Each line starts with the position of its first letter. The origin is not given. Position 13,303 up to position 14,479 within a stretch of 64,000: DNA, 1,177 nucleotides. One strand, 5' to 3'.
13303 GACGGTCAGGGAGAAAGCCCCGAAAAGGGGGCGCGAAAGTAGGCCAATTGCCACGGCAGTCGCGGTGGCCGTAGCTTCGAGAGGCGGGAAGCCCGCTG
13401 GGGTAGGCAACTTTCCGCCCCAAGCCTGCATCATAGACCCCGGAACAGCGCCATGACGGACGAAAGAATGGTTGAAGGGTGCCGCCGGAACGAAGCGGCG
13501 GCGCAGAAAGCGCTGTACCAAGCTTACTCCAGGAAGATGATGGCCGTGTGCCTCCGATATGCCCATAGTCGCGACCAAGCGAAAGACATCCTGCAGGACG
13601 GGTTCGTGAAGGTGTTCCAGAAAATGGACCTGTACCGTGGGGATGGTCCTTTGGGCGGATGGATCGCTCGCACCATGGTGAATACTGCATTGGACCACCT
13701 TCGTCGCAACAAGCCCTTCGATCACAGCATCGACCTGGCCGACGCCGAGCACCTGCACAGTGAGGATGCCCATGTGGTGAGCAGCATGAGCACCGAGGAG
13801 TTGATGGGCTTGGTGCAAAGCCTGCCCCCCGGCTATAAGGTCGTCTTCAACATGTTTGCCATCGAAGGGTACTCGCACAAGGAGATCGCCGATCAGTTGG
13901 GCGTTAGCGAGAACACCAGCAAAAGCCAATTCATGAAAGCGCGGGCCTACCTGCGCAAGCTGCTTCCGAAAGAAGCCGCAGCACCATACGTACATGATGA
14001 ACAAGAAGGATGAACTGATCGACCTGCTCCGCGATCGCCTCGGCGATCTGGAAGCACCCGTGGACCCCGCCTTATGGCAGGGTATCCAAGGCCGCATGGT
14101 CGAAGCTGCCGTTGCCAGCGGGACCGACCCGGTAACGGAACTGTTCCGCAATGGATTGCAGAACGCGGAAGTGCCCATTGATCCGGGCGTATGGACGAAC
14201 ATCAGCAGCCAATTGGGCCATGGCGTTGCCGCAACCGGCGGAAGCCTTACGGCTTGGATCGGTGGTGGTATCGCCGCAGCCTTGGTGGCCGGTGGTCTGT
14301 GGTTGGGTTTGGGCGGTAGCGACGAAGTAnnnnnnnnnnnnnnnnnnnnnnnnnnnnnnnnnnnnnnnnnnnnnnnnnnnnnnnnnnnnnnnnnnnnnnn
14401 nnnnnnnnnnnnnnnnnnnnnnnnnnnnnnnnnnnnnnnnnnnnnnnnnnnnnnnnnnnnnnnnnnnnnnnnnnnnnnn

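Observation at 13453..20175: ECF sigma, anti-sigma-like protein ending in a T9SS type B sorting domain, and two large CHU_C adhesin paralogs in one tight operon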

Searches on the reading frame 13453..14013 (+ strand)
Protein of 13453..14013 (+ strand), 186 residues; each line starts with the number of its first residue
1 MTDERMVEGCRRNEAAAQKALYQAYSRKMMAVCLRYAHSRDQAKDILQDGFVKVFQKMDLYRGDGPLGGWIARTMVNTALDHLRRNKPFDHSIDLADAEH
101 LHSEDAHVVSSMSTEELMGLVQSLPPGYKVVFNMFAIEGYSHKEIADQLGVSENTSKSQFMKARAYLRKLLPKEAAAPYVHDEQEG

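Call 3: search_protein_families(library=pfam, proteins=[window:13453-14013:+], max_evalue=0.1)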
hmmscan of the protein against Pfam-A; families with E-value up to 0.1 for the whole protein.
window:13453-14013:+ (186 aa): 6 families
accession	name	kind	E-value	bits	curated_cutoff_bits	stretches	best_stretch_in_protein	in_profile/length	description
PF08281.18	Sigma70_r4_2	-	2.1e-15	56.6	25.7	1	115-166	2-53/54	Sigma-70, region 4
PF04542.20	Sigma70_r2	-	2.4e-15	56.5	24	1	21-87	1-69/71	Sigma-70 region 2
PF07638.17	Sigma70_ECF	-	4.8e-06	27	21.1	1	47-169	53-181/185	ECF sigma factor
PF04545.22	Sigma70_r4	-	0.00017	21.4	24.1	1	122-168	3-49/50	Sigma-70, region 4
PF00196.25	GerE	-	0.0036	17.3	23.5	1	137-155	15-33/57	Bacterial regulatory proteins, luxR family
PF13384.12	HTH_23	-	0.0052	17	24.6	1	137-155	15-33/50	Homeodomain-like domain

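Call 4: search_protein_families(library=ncbifam, proteins=[window:13453-14013:+], max_evalue=0.1)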
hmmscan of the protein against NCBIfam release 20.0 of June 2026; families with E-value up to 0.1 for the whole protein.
window:13453-14013:+ (186 aa): 99 families (the best 25 are shown)
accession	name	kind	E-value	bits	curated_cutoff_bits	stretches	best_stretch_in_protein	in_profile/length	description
TIGR02985.1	Sig70_bacteroi1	subfamily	2e-26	93.1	126.4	1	19-171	4-162/162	RNA polymerase sigma-70 factor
NF008888.0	PRK11922.1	equivalog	5.4e-26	91.6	204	1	2-174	16-199/231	RNA polymerase sigma factor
TIGR02937.1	sigma70-ECF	superfamily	7e-26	90.8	42.9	1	17-171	2-165/165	sigma-70 family RNA polymerase sigma factor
NF006930.0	PRK09415.1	subfamily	1.3e-23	83.7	198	1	16-174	16-178/179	RNA polymerase factor sigma C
NF058625.1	sigma_PG0214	equivalog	1.2e-22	80.4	130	1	24-174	12-164/170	GFO_1088 family ECF-type sigma factor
NF007225.0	PRK09643.1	equivalog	4.3e-21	75.5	190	1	13-173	24-184/204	RNA polymerase sigma factor SigM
NF007215.0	PRK09637.1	equivalog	1.7e-19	70.5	212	1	19-171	4-154/181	RNA polymerase sigma factor SigZ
TIGR02950.1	SigM_subfam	subfamily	3.2e-19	69.3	147.95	1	21-171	5-158/159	RNA polymerase sigma factor, SigM family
NF004113.0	PRK05602.1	equivalog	3.8e-19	69.2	208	1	2-175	31-205/211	RNA polymerase sigma factor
TIGR02939.1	RpoE_Sigma70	equivalog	4.9e-19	69.1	236.15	1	2-169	6-184/190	RNA polymerase sigma factor RpoE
NF009166.1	PRK12513.1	equivalog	9.7e-19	67.8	206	1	2-175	8-190/193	RNA polymerase sigma factor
NF009171.0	PRK12518.1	equivalog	1.7e-18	67.1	208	1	2-174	13-187/191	RNA polymerase sigma factor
NF007223.0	PRK09641.1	equivalog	3.3e-18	66.2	209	1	4-171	6-184/187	RNA polymerase sigma factor SigW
NF007216.0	PRK09638.1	equivalog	4.4e-18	65.7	194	1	2-173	4-176/180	RNA polymerase sigma factor SigY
TIGR02983.1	SigE-fam_strep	subfamily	1e-17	64.5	141.55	1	15-174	5-161/162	SigE family RNA polymerase sigma factor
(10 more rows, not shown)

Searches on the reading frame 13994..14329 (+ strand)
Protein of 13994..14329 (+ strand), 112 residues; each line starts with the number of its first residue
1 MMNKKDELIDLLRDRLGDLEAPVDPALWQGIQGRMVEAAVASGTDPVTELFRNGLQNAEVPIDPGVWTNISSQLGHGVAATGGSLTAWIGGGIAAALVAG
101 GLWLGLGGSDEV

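Call 23: search_protein_representatives(alignment_id=A2)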
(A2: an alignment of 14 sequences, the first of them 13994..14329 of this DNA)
Query: 14 sequences, 108 profile positions. Proteins with E-value up to 0.001 (for the whole library): 675; up to 1e-10: 130; up to 1e-30: 72. The best 150 are listed.
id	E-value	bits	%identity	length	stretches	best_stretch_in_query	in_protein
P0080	7.9e-50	183.6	-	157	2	6-88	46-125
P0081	1.7e-46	172.9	-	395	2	5-106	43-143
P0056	2.2e-44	166.1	-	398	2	5-104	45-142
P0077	2.8e-43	162.5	-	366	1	1-107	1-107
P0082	4.8e-43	161.8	-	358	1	1-107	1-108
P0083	3.0e-42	159.2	-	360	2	8-104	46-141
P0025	3.8e-42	158.9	-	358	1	3-107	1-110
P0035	1.8e-41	156.7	-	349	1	3-107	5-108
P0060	5.8e-41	155.1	-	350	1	3-106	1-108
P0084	2.3e-40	153.1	-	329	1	1-106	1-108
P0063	7.3e-40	151.5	-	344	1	2-104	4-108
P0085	1.2e-39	150.9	-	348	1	3-102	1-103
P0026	6.1e-39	148.6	-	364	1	1-107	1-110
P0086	9.0e-39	148.0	-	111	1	3-106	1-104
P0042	1.8e-38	147.0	-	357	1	3-107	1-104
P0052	4.2e-30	120.1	-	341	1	3-106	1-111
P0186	2.6e-16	75.8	-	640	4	5-76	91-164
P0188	4.7e-16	74.9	-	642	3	7-77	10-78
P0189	4.3e-14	68.6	-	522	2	5-71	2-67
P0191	1.6e-13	66.8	-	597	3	7-73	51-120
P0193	4.2e-13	65.4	-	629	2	8-95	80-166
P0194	1.4e-12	63.8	-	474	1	3-106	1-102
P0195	1.5e-11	60.5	-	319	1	42-105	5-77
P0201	3.7e-09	52.8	-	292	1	40-106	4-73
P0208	5.2e-09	52.3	-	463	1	6-103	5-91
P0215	1.6e-08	50.7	-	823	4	8-76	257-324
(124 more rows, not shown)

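Call 24: search_protein_families(library=pfam, proteins=[P0186, P0188, P0189, P0191, P0193, P0194, P0195, P0201, P0208, P0215], max_evalue=0.01)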
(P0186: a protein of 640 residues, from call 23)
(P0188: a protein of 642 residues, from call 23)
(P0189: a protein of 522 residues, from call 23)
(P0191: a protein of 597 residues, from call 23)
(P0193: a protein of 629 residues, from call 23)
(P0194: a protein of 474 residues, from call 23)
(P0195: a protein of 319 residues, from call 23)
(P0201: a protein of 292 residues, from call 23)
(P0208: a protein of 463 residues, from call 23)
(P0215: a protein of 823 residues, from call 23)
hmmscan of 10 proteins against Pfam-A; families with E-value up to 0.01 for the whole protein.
P0186 (640 aa): 0 families

P0188 (642 aa): 2 families
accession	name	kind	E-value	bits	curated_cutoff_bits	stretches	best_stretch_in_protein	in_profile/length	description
PF13568.12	OMP_b-brl_2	-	2.5e-10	41.2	27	1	434-603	3-162/175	Outer membrane protein beta-barrel domain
PF13505.12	OMP_b-brl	-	4.1e-06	27.5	28.7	1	435-622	16-158/175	Outer membrane protein beta-barrel domain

P0189 (522 aa): 4 families
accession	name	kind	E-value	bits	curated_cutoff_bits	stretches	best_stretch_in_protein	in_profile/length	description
PF00801.26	PKD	-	6.8e-13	48.9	23.5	2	284-337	14-71/80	PKD domain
PF18911.6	PKD_4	-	9.3e-12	45.3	27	2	279-335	12-72/85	PKD domain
PF13585.12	CHU_C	-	2.5e-10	40.8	27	1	435-519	3-84/86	CHU_C Type IX secretion signal domain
PF16820.11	PKD_3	-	0.0083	16.4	26.3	0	361-413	19-68/68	PKD-like domain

P0191 (597 aa): 2 families
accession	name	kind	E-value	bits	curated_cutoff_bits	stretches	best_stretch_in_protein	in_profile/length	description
PF09716.15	ETRAMP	-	0.00066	20.1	29.1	1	155-197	38-80/81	Malarial early transcribed membrane protein (ETRAMP)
PF06424.17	PRP1_N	-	0.0035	18.2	22.4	0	6-48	58-100/144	PRP1 splicing factor, N-terminal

P0193 (629 aa): 3 families
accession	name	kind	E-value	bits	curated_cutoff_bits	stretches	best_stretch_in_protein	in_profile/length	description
PF13568.12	OMP_b-brl_2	-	6.3e-13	49.6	27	1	416-601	32-166/175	Outer membrane protein beta-barrel domain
PF13505.12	OMP_b-brl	-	8.9e-06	26.4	28.7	1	502-599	76-152/175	Outer membrane protein beta-barrel domain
PF20812.2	PM2_P3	-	0.0024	18.3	27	0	127-145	2-20/61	Bacteriophage PM2, Viral membrane protein P3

P0194 (474 aa): 2 families
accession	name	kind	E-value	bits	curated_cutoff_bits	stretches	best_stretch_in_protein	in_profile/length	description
PF18911.6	PKD_4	-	0.0002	21.8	27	1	319-370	30-83/85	PKD domain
PF00801.26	PKD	-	0.0088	16.5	23.5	0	320-365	26-74/80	PKD domain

P0195 (319 aa): 1 family
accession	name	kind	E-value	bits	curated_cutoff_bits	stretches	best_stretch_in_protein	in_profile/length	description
PF13585.12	CHU_C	-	3.9e-10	40.2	27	1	233-304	3-75/86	CHU_C Type IX secretion signal domain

P0201 (292 aa): 2 families
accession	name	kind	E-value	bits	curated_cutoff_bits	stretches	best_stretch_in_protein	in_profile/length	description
PF13585.12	CHU_C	-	4.7e-14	52.7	27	1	206-279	3-77/86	CHU_C Type IX secretion signal domain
PF13860.13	FlgD_ig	-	0.00048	20.5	27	1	250-276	51-77/79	FlgD Ig-like domain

P0208 (463 aa): 7 families
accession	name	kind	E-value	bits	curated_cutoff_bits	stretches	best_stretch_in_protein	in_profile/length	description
PF18911.6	PKD_4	-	4.9e-19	68.6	27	2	218-277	12-75/85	PKD domain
PF00801.26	PKD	-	7.9e-15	55.1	23.5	2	220-275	11-70/80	PKD domain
PF13585.12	CHU_C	-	3.2e-14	53.3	27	1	375-460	3-85/86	CHU_C Type IX secretion signal domain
PF16820.11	PKD_3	-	1.6e-12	47.6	26.3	2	316-353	31-68/68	PKD-like domain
PF07495.19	Y_Y_Y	-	0.0022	18.3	26.6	0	330-362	25-57/65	Y_Y_Y domain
PF08329.16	ChitinaseA_N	-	0.0023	18.1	21.2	0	285-367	31-107/133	Chitinase A, N-terminal domain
PF13860.13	FlgD_ig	-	0.0042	17.5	27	0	402-443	25-73/79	FlgD Ig-like domain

P0215 (823 aa): 0 families

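Call 33: find_homologous_proteins(query=P0201, max_evalue=0.001)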
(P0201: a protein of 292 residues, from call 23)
Query P0201 (292 aa): 133 proteins with E <= 0.001 among 1387 candidates; the best 120 are listed.
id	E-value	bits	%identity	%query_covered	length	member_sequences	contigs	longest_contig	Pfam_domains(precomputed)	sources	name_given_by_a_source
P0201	3.0e-187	639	100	100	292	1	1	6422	PF13585.13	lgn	-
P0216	2.1e-125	436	71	100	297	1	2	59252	PF13585.13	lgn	-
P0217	1.4e-52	197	43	100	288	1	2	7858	PF13585.13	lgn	-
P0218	2.5e-51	193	41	100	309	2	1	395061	PF13585.13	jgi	-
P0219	3.2e-51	192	38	100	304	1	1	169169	PF13585.13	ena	-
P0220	5.8e-51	192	41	100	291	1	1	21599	PF13585.13,PF13860.13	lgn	-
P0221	2.3e-50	190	36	100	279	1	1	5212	PF13585.13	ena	-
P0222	2.5e-50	189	37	100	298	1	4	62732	PF13585.13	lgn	-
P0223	1.1e-49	187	40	100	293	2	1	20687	PF13585.13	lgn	-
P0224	1.1e-49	187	39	100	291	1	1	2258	PF13585.13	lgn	-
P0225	1.6e-49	187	38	100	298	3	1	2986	PF13585.13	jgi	-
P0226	7.6e-49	185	40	100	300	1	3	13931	PF13585.13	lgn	-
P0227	9.8e-49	184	36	100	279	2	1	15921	PF13585.13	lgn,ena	-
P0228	6.0e-48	182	38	100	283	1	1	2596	PF13585.13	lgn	-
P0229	6.0e-47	178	40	100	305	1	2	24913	PF13585.13,PF13860.13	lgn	-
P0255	8.1e-42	162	37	100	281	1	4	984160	PF13585.13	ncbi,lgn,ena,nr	ncbi:MAG: gliding motility-associated C-terminal domain-containing protein [Crocinitomicaceae bacter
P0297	3.4e-34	136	57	31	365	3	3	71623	PF00801.27,PF13585.13,PF18911.7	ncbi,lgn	ncbi:MAG: gliding motility-associated C-terminal domain-containing protein [Bacteroidota bacterium]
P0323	3.4e-29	120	32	99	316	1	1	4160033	PF13585.13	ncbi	ncbi:MAG: gliding motility-associated C-terminal domain-containing protein [Fluviicola sp.]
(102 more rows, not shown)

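Call 34: find_encoding_contigs(protein=P0323, flank=8000, max_places=1)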
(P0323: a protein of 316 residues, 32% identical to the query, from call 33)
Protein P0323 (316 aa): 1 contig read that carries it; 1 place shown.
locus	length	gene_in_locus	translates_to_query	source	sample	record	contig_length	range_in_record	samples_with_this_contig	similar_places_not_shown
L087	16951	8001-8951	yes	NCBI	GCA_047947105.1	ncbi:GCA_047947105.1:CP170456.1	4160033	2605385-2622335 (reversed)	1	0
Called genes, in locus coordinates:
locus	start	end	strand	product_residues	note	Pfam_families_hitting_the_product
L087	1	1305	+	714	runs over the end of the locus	PF08206:OB_RNB, PF17849:OB_Dis3 (weak), PF17876:CSD2, PF00773:RNB, PF00575:S1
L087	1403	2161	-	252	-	PF00072:Response_reg, PF04397:LytTR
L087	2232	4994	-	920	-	PF00989:PAS, PF13188:PAS_8, PF08448:PAS_4 (faint), PF13426:PAS_9 (weak), PF07568:HisKA_2, PF02518:HATPase_c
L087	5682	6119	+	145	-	PF02502:LacAB_rpiB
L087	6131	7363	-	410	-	PF13905:Thioredoxin_8 (faint), PF00578:AhpC-TSA, PF08534:Redoxin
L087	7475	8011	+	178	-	PF07638:Sigma70_ECF (weak), PF04542:Sigma70_r2, PF08281:Sigma70_r4_2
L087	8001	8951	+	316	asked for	PF13585:CHU_C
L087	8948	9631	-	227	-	PF22285:DUF6962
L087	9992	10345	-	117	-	PF02152:FolB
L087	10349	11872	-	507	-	PF00749:tRNA-synt_1c, PF19269:Anticodon_2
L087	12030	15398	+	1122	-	-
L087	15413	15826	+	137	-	PF13581:HATPase_c_2, PF02518:HATPase_c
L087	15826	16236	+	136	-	PF02130:YbeY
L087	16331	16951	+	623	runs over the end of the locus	PF01134:GIDA, PF07992:Pyr_redox_2 (weak), PF12831:FAD_oxidored (faint), PF21680:GIDA_C_1st, PF13932:SAM_GIDA_C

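Call 35: find_encoding_contigs(protein=P0255, flank=8000, max_places=1)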
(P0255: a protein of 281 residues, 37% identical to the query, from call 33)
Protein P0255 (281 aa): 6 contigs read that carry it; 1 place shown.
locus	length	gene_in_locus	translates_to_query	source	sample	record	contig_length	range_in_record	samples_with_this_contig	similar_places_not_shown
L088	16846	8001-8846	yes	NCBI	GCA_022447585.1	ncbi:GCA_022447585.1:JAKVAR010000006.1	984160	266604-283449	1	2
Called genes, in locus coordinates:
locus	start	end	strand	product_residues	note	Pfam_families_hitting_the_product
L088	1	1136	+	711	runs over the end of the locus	PF08206:OB_RNB, PF17849:OB_Dis3 (weak), PF17876:CSD2, PF00773:RNB, PF00575:S1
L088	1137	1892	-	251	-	PF00072:Response_reg, PF04397:LytTR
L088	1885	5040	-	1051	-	PF13188:PAS_8 (faint), PF13426:PAS_9 (faint), PF08448:PAS_4 (faint), PF00989:PAS, PF07536:HWE_HK (weak), PF07568:HisKA_2, PF02518:HATPase_c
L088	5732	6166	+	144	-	PF02502:LacAB_rpiB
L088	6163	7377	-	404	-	PF00578:AhpC-TSA, PF08534:Redoxin, PF13905:Thioredoxin_8 (weak)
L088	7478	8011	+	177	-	PF04542:Sigma70_r2, PF04545:Sigma70_r4 (faint), PF07638:Sigma70_ECF (weak), PF08281:Sigma70_r4_2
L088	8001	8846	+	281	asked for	PF13585:CHU_C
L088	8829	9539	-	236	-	PF22285:DUF6962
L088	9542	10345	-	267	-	PF00106:adh_short, PF08659:KR, PF13561:adh_short_C2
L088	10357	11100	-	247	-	PF02517:Rce1-like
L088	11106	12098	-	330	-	PF01073:3Beta_HSD, PF01370:Epimerase, PF02719:Polysacc_synt_2, PF04321:RmlD_sub_bind, PF05368:NmrA, PF13460:NAD_binding_10, PF16363:GDP_Man_Dehyd, PF07993:NAD_binding_4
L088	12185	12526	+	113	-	-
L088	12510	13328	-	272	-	PF08012:DUF1702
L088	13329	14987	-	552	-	PF01266:DAO (faint), PF01494:FAD_binding_3, PF04820:Trp_halogenase (faint), PF05834:Lycopene_cycl (faint), PF06039:Mqo (faint), PF13450:NAD_binding_8 (weak)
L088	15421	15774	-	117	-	PF02152:FolB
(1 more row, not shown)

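Call 36: find_encoding_contigs(protein=P0297, flank=8000, max_places=1)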
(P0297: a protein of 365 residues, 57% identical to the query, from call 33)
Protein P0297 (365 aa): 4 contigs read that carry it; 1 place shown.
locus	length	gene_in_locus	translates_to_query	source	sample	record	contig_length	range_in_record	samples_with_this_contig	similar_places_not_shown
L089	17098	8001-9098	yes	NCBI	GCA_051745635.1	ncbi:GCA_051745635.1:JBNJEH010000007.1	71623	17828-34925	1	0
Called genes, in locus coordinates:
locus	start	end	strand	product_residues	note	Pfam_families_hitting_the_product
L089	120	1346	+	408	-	PF07536:HWE_HK, PF07568:HisKA_2, PF13581:HATPase_c_2 (weak), PF02518:HATPase_c (weak)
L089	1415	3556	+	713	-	PF22896:OB_RNR_1st (faint), PF08206:OB_RNB, PF22707:S1CSD-TOTE-2 (faint), PF17876:CSD2 (weak), PF17849:OB_Dis3, PF17876:CSD2, PF00773:RNB, PF00575:S1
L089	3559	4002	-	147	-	PF02502:LacAB_rpiB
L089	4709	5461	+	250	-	PF00072:Response_reg, PF04397:LytTR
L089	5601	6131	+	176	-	PF01551:Peptidase_M23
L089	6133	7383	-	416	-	PF08534:Redoxin, PF00578:AhpC-TSA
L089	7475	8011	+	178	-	PF07638:Sigma70_ECF, PF04542:Sigma70_r2, PF08281:Sigma70_r4_2, PF04545:Sigma70_r4 (weak)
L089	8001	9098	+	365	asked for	PF00801:PKD (weak), PF18911:PKD_4, PF13585:CHU_C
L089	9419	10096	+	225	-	-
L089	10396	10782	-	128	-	-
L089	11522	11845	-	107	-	PF02452:PemK_toxin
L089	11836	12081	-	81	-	PF04014:MazE_antitoxin (weak)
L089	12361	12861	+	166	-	PF09722:Xre_MbcA_ParS_C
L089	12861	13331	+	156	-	PF08808:RES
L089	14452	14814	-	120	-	PF02152:FolB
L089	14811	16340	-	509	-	PF00749:tRNA-synt_1c, PF19269:Anticodon_2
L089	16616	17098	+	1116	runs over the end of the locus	-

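Call 43: find_homologous_proteins(query=P0188, max_evalue=0.001)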
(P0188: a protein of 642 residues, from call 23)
Query P0188 (642 aa): 1 proteins with E <= 0.001 among 8000 candidates.
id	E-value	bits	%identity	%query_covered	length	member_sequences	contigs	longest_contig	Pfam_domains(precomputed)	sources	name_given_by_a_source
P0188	0.0e+0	1458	100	100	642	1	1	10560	PF13568.13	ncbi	ncbi:MAG: porin family protein [Chitinophagales bacterium]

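Call 44: find_encoding_contigs(protein=P0188, flank=6000, max_places=1)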
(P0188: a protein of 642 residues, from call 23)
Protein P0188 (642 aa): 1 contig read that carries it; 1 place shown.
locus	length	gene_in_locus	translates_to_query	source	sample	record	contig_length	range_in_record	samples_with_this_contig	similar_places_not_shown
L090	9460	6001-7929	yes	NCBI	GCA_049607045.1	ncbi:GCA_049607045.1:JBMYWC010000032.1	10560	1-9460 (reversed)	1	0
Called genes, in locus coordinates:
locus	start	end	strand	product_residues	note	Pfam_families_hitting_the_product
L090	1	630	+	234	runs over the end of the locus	PF03588:Leu_Phe_trans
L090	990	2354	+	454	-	PF03600:CitMHS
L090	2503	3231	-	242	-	-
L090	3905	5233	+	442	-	PF00578:AhpC-TSA, PF13905:Thioredoxin_8 (weak)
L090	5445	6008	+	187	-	PF07638:Sigma70_ECF (weak), PF04542:Sigma70_r2, PF08281:Sigma70_r4_2, PF04545:Sigma70_r4 (weak)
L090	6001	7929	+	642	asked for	PF13568:OMP_b-brl_2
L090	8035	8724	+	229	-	-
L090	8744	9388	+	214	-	PF07947:YhhN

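Call 46: search_protein_families(library=pfam, proteins=[window:13994-14329:+], max_evalue=10)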
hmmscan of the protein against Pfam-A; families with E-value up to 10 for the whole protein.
window:13994-14329:+ (112 aa): 0 families

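Call 47: search_solved_structures(query=A2, max_evalue=10)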
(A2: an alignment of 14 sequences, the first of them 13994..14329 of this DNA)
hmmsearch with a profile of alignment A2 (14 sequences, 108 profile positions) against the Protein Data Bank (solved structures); distinct sequences matched with E-value up to 10: 3.
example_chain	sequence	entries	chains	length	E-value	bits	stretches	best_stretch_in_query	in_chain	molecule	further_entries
6u42_4L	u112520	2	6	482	0.4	14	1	11-65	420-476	FAP53 | Cilia- and flagella-associated protein 53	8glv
5h1o_A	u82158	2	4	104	0.73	13.2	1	14-36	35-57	CRISPR-associated endoribonuclease Cas2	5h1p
5z3g_Z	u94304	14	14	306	1.1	12.6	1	6-45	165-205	Protein MAK16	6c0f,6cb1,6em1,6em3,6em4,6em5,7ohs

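Call 78: search_protein_families(library=ncbifam, proteins=[P0188, P0193, P0201, P0208], max_evalue=0.001)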
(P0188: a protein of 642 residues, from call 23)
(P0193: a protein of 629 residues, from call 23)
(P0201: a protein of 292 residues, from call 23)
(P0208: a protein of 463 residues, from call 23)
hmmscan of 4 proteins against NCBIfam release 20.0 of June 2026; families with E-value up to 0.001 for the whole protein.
P0188 (642 aa): 1 family
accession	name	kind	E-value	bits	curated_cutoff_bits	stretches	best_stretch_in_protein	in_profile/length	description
NF052311.1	T9SS_PorT_SprT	equivalog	0.00041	19.8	125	0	436-543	31-145/239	type IX secretion/gliding motility protein PorT/SprT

P0193 (629 aa): 2 families
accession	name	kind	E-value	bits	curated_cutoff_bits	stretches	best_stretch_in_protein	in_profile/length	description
NF049866.1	outer_TDE1717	subfamily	9e-07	29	135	1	506-608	92-180/210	TDE1717 family outer membrane beta-barrel protein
NF052316.1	T9SS_PorG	equivalog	0.00022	21.1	130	1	514-604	75-163/209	type IX secretion system protein PorG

P0201 (292 aa): 3 families
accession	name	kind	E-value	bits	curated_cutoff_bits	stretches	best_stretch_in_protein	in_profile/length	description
TIGR04131.1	Bac_Flav_CTERM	domain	9.6e-07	28.9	35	1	206-277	3-74/85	T9SS type B sorting domain-containing protein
NF009276.0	PRK12633.1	equivalog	0.00035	20.4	383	1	251-283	158-190/234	flagellar basal body rod modification protein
NF053608.1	Lsa66_OmpA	equivalog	0.00065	18.2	700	0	251-291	205-246/581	fibronectin-binding adhesin Lsa66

P0208 (463 aa): 2 families
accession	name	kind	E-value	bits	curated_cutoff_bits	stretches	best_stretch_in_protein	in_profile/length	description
TIGR04131.1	Bac_Flav_CTERM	domain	8.9e-10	38.6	35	1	375-462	3-84/85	T9SS type B sorting domain-containing protein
TIGR00864.1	PCC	subfamily_domain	1.2e-06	25.2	1861.4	1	235-357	1424-1549/2700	polycystin cation channel protein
